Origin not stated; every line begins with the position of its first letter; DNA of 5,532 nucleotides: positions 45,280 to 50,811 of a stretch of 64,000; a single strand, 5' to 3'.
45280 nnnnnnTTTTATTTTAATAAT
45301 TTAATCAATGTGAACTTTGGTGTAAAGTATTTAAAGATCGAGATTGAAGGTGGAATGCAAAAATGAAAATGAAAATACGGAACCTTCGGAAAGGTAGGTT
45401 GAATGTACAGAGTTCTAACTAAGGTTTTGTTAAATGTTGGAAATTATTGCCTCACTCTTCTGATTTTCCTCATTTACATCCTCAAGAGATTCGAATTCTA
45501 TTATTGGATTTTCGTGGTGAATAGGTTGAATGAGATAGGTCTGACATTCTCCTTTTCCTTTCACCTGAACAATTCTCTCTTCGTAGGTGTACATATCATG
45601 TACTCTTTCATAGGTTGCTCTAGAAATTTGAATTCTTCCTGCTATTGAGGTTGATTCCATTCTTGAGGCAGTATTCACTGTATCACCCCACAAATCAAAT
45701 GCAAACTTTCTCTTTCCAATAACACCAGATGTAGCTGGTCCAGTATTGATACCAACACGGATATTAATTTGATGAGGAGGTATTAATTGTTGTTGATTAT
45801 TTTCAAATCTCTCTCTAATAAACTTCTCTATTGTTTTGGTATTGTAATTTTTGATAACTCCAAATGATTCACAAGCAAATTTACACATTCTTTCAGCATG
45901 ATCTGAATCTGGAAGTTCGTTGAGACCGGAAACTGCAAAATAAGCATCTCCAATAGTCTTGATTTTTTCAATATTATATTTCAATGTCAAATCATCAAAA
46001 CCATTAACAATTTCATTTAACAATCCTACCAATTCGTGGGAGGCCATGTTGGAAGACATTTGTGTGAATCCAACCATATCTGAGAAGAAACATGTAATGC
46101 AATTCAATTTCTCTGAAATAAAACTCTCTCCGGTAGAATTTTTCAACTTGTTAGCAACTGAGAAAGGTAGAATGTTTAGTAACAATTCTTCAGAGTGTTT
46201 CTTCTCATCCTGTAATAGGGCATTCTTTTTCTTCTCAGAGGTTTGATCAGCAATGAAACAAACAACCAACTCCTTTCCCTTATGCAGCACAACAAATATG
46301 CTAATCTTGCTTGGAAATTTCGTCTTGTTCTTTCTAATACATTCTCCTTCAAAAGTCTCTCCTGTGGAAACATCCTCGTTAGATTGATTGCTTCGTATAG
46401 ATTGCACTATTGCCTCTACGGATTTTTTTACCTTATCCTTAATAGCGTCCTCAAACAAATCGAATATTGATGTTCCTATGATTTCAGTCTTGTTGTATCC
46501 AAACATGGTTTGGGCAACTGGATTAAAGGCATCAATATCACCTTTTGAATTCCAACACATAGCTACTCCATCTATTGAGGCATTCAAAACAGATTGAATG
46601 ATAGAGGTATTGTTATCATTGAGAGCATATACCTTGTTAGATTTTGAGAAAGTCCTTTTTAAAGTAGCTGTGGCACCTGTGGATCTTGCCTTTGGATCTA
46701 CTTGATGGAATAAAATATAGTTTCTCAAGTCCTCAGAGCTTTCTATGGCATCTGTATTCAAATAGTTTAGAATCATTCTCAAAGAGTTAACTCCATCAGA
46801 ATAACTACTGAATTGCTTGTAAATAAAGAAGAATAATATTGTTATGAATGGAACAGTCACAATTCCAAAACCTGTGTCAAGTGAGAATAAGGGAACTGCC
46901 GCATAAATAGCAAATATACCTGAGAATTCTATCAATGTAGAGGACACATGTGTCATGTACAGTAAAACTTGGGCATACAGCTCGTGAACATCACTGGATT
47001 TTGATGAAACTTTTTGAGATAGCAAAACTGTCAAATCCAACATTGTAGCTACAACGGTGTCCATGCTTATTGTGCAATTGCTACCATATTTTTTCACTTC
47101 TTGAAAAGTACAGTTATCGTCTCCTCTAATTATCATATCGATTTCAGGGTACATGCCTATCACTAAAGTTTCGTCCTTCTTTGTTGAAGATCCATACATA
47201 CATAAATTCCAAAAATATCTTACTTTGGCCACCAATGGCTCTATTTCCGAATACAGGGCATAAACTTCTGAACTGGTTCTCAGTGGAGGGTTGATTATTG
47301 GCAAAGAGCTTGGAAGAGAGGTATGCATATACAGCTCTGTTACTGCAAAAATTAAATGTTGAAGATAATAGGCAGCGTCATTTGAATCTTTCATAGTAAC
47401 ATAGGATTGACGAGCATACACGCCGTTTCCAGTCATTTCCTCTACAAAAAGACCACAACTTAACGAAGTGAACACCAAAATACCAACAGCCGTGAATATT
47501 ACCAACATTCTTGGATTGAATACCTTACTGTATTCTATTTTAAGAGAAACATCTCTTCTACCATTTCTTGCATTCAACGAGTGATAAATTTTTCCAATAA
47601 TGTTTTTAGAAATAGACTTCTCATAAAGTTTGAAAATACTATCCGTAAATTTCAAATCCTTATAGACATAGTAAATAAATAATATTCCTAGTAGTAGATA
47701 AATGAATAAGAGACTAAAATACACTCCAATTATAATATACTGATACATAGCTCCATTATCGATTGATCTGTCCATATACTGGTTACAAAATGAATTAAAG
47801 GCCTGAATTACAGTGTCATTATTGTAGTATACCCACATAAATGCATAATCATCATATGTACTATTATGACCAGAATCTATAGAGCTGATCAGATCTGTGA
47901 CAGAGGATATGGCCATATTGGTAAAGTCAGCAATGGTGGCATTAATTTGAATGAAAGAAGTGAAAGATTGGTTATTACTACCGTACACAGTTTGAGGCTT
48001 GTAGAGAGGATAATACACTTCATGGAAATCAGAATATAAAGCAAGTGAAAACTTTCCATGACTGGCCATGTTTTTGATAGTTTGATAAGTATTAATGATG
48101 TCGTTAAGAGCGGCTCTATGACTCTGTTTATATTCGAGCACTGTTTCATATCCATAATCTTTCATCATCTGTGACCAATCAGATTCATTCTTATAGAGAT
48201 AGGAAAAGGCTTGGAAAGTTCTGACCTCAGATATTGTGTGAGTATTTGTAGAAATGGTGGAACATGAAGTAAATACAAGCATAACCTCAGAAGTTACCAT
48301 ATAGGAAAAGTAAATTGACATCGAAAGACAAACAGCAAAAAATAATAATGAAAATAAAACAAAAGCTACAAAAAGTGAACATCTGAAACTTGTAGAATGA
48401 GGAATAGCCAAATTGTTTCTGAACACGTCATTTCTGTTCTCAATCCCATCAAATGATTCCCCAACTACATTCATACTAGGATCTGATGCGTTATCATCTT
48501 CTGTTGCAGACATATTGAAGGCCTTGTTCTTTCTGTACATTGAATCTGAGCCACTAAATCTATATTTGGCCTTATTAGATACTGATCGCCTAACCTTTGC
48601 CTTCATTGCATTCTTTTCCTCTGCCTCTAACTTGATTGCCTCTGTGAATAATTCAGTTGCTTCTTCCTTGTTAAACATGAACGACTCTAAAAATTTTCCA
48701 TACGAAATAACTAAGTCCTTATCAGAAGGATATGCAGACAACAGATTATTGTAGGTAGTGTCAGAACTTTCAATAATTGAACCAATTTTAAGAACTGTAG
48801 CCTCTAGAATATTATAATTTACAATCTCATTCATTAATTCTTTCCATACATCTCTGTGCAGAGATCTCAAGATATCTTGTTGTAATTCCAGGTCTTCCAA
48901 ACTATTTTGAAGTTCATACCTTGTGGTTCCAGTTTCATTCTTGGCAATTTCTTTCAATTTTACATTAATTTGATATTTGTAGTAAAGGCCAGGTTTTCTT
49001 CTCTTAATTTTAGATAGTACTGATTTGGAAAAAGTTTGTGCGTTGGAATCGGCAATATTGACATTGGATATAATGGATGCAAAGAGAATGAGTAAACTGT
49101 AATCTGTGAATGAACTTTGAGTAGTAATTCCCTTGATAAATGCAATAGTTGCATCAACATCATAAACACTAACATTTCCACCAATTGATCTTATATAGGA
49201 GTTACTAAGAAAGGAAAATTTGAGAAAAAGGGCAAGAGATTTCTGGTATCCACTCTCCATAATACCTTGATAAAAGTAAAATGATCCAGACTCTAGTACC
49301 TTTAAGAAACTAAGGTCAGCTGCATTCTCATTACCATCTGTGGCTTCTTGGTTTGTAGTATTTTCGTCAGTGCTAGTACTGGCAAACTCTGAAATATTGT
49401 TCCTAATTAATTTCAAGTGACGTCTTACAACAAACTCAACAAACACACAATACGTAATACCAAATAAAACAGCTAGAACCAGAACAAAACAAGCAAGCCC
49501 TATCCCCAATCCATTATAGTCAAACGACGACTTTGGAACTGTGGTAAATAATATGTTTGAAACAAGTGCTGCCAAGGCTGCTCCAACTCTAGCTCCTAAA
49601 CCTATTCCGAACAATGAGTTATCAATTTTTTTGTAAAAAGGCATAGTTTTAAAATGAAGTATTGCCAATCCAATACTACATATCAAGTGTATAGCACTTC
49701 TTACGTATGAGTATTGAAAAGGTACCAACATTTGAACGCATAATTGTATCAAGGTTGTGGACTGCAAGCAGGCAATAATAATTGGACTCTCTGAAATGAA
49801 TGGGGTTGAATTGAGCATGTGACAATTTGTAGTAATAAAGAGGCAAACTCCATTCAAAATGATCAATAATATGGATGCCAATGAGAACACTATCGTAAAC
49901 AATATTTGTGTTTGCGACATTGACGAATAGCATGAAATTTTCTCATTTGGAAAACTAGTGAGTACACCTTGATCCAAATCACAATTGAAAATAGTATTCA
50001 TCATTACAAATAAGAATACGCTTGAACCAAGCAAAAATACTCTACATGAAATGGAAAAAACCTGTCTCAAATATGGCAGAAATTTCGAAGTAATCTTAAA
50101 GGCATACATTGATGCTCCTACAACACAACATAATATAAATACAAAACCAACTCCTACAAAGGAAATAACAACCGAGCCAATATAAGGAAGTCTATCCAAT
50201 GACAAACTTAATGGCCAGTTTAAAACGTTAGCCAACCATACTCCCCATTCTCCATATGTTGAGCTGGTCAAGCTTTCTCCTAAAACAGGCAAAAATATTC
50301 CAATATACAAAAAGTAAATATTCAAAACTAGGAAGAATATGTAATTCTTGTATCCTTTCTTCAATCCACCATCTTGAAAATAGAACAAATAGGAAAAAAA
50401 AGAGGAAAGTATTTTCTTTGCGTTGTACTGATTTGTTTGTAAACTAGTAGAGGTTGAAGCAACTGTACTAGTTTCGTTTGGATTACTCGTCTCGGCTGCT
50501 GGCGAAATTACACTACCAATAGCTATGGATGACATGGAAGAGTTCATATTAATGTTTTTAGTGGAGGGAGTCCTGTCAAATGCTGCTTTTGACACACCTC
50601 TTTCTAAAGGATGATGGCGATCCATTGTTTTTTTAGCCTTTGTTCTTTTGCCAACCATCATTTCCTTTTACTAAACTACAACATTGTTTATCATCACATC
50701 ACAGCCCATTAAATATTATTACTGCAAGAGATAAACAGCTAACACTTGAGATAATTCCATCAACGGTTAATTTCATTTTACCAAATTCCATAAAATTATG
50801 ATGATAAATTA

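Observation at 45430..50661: Membrane-embedded PAS-domain adenylate cyclase with a single catalytic domain and non-canonical topology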

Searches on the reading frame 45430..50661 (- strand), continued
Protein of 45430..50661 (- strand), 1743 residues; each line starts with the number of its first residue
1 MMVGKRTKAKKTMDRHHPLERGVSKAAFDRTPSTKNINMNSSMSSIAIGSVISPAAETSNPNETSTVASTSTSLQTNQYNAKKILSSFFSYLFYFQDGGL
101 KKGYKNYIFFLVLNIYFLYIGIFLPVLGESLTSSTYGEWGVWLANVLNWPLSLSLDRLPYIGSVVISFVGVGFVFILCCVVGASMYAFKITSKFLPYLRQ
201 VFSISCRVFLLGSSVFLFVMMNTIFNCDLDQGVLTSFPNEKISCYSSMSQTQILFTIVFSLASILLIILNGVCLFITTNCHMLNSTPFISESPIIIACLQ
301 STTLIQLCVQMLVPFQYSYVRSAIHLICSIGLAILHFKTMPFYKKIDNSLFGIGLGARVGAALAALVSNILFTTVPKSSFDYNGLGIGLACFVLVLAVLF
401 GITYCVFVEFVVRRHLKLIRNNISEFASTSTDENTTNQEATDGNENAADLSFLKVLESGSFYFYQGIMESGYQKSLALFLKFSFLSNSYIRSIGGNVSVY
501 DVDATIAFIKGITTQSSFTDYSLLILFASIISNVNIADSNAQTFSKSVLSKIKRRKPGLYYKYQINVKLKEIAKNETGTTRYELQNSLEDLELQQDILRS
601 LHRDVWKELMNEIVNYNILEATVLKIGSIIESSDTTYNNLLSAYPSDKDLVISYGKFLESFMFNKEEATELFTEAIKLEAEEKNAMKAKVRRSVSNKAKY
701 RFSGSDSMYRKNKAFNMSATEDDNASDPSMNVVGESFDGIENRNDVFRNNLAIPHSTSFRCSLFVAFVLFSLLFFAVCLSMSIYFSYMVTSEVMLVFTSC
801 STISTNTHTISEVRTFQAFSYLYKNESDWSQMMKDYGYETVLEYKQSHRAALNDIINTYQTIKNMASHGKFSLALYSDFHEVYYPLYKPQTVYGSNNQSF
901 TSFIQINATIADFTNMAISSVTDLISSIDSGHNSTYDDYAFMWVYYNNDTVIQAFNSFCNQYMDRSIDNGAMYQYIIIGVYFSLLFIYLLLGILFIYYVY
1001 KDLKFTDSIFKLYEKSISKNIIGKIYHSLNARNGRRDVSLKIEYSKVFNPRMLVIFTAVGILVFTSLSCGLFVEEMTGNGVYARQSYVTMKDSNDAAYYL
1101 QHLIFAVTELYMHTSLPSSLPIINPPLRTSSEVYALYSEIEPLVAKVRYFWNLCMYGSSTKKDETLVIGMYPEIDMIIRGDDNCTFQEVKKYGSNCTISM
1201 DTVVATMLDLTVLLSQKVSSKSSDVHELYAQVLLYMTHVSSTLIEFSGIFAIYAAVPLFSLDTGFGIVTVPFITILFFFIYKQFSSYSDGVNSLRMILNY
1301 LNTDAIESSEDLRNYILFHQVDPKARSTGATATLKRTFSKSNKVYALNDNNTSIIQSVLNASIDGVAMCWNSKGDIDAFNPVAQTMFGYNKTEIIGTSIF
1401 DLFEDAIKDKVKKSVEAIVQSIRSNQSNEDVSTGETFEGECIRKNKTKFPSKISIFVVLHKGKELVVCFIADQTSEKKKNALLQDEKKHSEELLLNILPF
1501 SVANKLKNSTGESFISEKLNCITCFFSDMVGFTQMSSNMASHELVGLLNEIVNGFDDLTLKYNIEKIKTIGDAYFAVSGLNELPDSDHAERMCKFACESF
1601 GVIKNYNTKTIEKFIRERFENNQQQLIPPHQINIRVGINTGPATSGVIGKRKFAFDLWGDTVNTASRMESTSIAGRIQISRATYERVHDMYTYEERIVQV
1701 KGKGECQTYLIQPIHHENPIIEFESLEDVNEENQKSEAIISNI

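Call 5: find_homologous_proteins(query=window:45430-50661:-, max_evalue=0.00001)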
Query window:45430-50661:- (1743 aa): 5 proteins with E <= 0.00001 among 8000 candidates.
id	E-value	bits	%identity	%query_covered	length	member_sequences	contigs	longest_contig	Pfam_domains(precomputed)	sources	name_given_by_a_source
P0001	0.0e+0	3860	100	99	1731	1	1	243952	PF13426.14,PF00211.26,PF00989.32,PF25474.2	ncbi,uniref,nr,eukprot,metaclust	ncbi:membrane bound PAS domain-containing adenylate/guanylate cyclase [Naegleria gruberi]|uniref:Mem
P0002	6.4e-38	148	35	12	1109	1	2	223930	PF00211.26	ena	-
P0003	1.2e-28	117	39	12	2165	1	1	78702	PF00211.26,PF25474.2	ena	-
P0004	2.8e-22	96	27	12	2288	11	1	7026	PF16212.12,PF00702.33,PF00211.26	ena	-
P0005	5.7e-18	82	29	16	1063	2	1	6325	PF00233.26,PF00211.26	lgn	-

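Call 27: search_protein_families(library=ncbifam, proteins=[window:45430-50661:-], max_evalue=0.01)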
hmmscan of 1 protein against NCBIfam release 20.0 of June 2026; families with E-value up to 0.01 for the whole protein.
window:45430-50661:- (1743 aa): 5 families
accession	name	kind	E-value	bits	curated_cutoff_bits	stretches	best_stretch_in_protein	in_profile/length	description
TIGR00229.1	sensory_box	domain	1.4e-06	28.4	22.9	1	1370-1479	21-122/126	PAS domain S-box protein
NF041777.1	sens_FixL_Rhizob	equivalog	5.5e-05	22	850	1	1354-1486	124-249/485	sensor protein FixL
NF041552.1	TF_PrdR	equivalog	9.3e-05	20.9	795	1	1341-1430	122-210/577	sigma-54 dependent transcriptional regulator PrdR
NF008467.0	PRK11359.1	equivalog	0.00046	18.3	857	1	1346-1477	5-129/800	oxygen-sensing cyclic-di-GMP phosphodiesterase DosP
NF007474.0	PRK10060.1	equivalog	0.0043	15.3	782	1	1353-1451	111-206/663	cyclic di-GMP phosphodiesterase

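Call 32: search_protein_families(library=pfam, alignment_id=A1, max_evalue=0.001)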
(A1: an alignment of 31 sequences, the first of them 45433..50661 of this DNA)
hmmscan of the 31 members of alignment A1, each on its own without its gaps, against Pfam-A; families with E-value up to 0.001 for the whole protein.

A. member 1, window:45433-50661:- (1743 aa): 4 families
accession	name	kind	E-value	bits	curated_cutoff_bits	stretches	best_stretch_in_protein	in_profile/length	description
PF00211.25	Guanylate_cyc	-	9.1e-51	172.5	21.9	1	1516-1712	3-182/183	Adenylate and Guanylate cyclase catalytic domain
PF25474.1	TPR_TmcB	-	8e-14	52.1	27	1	581-684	21-124/125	TmcB, TPR repeats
PF13426.13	PAS_9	-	2e-13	50.9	27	1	1366-1474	4-102/103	PAS domain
PF00989.32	PAS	-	1e-06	29.2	22.6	1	1356-1464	4-102/113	PAS fold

B. families by the number of members that match (of 31 scanned): 8 families
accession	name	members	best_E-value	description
PF13426.13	PAS_9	29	8.7e-19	PAS domain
PF25474.1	TPR_TmcB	29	1.1e-18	TmcB, TPR repeats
PF00989.32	PAS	28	3.3e-11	PAS fold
PF00211.25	Guanylate_cyc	26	1.3e-58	Adenylate and Guanylate cyclase catalytic domain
PF13188.13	PAS_8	7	3.6e-05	PAS domain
PF08448.16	PAS_4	4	8.7e-06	PAS fold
PF24820.1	Diguanyl_cycl_sensor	1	9.7e-07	Diguanylate cyclase-like sensor domain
PF01852.25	START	1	2.1e-05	START domain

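Call 33: find_homologous_proteins(query=A1, max_evalue=1e-10)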
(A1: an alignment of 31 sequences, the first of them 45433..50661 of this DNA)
Query A1 (31 sequences) (1743 aa, profile of the alignment): 18 proteins with E <= 1e-10 among 8000 candidates.
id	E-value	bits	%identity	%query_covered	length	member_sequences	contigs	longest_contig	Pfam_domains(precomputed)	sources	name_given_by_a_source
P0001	0.0e+0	1727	100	99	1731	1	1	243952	PF13426.14,PF00211.26,PF00989.32,PF25474.2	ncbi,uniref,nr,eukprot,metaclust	ncbi:membrane bound PAS domain-containing adenylate/guanylate cyclase [Naegleria gruberi]|uniref:Mem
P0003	2.6e-72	262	39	12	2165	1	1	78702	PF00211.26,PF25474.2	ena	-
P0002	1.3e-65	240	35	12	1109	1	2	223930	PF00211.26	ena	-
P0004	2.8e-57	212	27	12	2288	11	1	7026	PF16212.12,PF00702.33,PF00211.26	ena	-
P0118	1.7e-38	150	20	8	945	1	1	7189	PF13596.13,PF08447.19,PF13426.14,PF13188.14,PF12860.14,PF24820.2,PF08448.17,PF02518.32,PF00512.32,PF00989.32,PF25487.2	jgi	jgi:PAS domain S-box-containing protein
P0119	4.8e-27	112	20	8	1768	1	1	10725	PF13426.14,PF13188.14,PF13185.13,PF13487.13,PF24820.2,PF01966.29,PF13492.13,PF08447.19,PF12860.14,PF01590.33,PF08448.17,PF00989.32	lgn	-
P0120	1.4e-26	111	33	3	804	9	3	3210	PF17152.11,PF13596.13,PF00672.31,PF08447.19,PF13426.14,PF13188.14,PF12860.14,PF24820.2,PF08448.17,PF00989.32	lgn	-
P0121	1.0e-24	104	24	7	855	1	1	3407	PF08447.19,PF13426.14,PF13188.14,PF02743.25,PF24820.2,PF08448.17,PF02518.32,PF00512.32,PF00989.32,PF21623.4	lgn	-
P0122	3.7e-21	93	26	9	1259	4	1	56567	PF08447.19,PF13426.14,PF13188.14,PF13185.13,PF12860.14,PF24820.2,PF08448.17,PF02518.32,PF13492.13,PF00512.32,PF00989.32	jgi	jgi:PAS domain S-box-containing protein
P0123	6.2e-21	92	26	7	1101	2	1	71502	PF13596.13,PF08447.19,PF13426.14,PF13188.14,PF12860.14,PF08670.18,PF08448.17,PF02518.32,PF00989.32,PF00072.31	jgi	jgi:PAS domain S-box-containing protein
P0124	1.8e-20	90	28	4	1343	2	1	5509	PF13426.14,PF13188.14,PF18095.8,PF24820.2,PF00512.32,PF00072.31,PF13596.13,PF08447.19,PF12860.14,PF08448.17,PF02518.32,PF00989.32,PF14598.13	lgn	-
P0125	2.3e-18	83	24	5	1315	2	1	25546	PF08447.19,PF13426.14,PF13188.14,PF12860.14,PF24820.2,PF17765.8,PF08348.19,PF08448.17,PF02518.32,PF00989.32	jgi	jgi:PAS domain S-box-containing protein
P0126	3.4e-16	76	-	-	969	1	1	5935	PF08447.19,PF13426.14,PF13188.14,PF08448.17,PF00989.32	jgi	jgi:PAS domain S-box-containing protein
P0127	9.4e-16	75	25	6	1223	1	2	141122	PF13596.13,PF08447.19,PF13426.14,PF13188.14,PF12860.14,PF08448.17,PF02518.32,PF00512.32,PF00989.32,PF00072.31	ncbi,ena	-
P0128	5.6e-15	72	29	4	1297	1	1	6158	PF13426.14,PF13188.14,PF24820.2,PF00512.32,PF13493.12,PF00072.31,PF13596.13,PF08447.19,PF12860.14,PF08448.17,PF02518.32,PF00989.32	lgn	-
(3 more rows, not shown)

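Call 40: find_encoding_contigs(protein=P0003, flank=3000, max_places=2)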
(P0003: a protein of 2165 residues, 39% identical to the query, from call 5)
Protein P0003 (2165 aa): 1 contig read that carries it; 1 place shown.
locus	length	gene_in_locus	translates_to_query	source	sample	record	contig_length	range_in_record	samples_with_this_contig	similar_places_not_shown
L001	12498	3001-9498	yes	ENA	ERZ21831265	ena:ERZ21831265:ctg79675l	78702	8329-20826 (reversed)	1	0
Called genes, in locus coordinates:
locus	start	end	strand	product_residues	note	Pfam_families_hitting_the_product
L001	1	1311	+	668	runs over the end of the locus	-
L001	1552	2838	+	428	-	-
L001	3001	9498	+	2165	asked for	PF25474:TPR_TmcB, PF00211:Guanylate_cyc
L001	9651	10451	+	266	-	-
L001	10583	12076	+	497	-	PF03133:TTL, PF14398:ATPgrasp_YheCD (faint), PF03133:TTL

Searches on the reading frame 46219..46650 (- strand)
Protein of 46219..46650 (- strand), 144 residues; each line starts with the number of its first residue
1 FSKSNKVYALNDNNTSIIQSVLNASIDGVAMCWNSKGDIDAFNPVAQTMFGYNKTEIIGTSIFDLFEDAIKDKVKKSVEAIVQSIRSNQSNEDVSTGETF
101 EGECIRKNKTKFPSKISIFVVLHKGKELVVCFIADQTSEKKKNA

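Call 47: search_solved_structures(query=window:46219-46650:-, max_evalue=0.1, show_alignments=4)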
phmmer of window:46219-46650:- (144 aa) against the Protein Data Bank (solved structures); distinct sequences matched with E-value up to 0.1: 9.
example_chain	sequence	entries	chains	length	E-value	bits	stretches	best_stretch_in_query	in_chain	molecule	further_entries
2cmn_A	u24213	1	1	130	0.0026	20.9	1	19-141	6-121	SENSOR PROTEIN FIXL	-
8js5_A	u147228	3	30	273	0.0048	20.1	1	18-141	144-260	Sensor protein FixL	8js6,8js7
1dp6_A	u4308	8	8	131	0.005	20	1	18-141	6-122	FIXL PROTEIN | SENSOR PROTEIN FIXL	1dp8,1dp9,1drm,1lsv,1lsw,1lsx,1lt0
1y28_A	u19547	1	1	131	0.0068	19.6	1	18-141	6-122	Sensor protein fixL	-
1v9y_A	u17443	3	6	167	0.0096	19.1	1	25-136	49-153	Heme pas sensor protein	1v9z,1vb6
1s66_L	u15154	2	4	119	0.012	18.7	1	30-67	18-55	Hypothetical protein yddU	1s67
1xj4_A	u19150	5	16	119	0.019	18.1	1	34-141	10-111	Sensor protein fixL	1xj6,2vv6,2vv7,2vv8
1xj2_A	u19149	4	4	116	0.022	17.9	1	35-141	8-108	Sensor protein fixL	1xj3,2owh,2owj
1d06_A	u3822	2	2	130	0.023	17.9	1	18-136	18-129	nitrogen fixation regulatory protein fixL | FIXL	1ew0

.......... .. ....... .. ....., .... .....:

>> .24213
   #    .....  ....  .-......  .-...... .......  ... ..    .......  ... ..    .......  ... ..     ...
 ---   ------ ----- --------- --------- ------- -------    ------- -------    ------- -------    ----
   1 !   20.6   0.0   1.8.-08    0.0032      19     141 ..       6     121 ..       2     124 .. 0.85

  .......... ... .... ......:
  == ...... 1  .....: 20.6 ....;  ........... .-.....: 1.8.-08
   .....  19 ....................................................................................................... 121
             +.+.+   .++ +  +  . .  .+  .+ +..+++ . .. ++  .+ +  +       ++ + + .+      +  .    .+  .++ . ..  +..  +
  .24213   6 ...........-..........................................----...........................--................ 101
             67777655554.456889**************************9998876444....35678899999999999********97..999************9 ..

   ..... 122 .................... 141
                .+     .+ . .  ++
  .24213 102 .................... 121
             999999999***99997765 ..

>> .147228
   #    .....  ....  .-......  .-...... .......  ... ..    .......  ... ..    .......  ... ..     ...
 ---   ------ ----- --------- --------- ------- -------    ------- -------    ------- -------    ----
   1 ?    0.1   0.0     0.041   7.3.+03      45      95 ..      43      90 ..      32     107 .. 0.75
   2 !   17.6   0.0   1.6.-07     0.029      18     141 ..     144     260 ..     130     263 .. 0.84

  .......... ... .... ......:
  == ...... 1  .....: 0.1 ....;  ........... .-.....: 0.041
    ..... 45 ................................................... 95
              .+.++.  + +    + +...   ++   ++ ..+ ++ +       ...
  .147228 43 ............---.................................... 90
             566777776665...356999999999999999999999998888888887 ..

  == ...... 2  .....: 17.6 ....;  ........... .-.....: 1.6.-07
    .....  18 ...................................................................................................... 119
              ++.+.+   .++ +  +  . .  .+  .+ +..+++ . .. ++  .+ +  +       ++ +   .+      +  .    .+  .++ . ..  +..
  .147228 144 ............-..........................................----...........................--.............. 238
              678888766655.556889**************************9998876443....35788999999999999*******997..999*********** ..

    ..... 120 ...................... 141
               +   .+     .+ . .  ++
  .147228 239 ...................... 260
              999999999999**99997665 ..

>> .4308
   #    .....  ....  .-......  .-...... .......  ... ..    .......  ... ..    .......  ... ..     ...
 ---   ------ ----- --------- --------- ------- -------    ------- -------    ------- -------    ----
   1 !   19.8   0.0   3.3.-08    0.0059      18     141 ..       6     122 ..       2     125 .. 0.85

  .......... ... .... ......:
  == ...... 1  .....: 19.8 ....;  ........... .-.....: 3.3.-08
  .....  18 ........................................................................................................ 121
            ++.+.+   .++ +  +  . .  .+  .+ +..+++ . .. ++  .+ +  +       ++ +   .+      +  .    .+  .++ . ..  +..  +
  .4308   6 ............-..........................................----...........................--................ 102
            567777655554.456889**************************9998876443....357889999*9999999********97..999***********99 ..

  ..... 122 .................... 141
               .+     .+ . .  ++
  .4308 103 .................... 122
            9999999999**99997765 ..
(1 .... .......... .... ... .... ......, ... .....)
